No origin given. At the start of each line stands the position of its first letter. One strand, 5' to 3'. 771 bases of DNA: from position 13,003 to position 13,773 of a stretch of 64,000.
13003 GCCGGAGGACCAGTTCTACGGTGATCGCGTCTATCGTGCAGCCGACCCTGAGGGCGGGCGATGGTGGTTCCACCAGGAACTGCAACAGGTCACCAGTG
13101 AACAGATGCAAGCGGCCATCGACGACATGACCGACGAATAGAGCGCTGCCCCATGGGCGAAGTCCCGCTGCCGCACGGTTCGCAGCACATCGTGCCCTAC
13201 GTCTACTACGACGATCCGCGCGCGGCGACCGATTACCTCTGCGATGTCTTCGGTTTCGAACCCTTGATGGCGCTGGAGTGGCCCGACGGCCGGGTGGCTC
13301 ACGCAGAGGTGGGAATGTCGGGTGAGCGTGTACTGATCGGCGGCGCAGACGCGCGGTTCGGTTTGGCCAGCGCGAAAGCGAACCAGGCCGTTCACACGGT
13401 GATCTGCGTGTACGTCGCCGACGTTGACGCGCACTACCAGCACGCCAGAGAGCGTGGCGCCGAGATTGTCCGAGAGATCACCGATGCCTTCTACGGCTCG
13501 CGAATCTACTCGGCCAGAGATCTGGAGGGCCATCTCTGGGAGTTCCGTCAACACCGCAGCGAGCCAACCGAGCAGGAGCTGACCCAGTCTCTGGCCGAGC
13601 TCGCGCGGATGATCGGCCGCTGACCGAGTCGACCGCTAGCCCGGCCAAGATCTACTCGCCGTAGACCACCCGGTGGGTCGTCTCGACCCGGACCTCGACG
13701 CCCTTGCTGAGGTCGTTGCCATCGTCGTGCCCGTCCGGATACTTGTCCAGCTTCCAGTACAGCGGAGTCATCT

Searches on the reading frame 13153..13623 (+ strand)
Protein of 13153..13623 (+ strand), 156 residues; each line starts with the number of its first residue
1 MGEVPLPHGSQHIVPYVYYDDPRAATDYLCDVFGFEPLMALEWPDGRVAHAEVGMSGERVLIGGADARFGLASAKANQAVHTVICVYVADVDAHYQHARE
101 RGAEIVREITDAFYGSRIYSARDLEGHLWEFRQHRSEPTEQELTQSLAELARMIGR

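Call 93: search_protein_families(library=pfam, proteins=[window:13153-13623:+], max_evalue=0.00001)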
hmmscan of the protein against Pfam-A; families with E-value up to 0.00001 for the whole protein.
window:13153-13623:+ (156 aa): 1 family
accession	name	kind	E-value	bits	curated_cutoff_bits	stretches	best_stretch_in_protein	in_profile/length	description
PF00903.31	Glyoxalase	-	8.3e-15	55.7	20.6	1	12-131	4-121/121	Glyoxalase/Bleomycin resistance protein/Dioxygenase superfamily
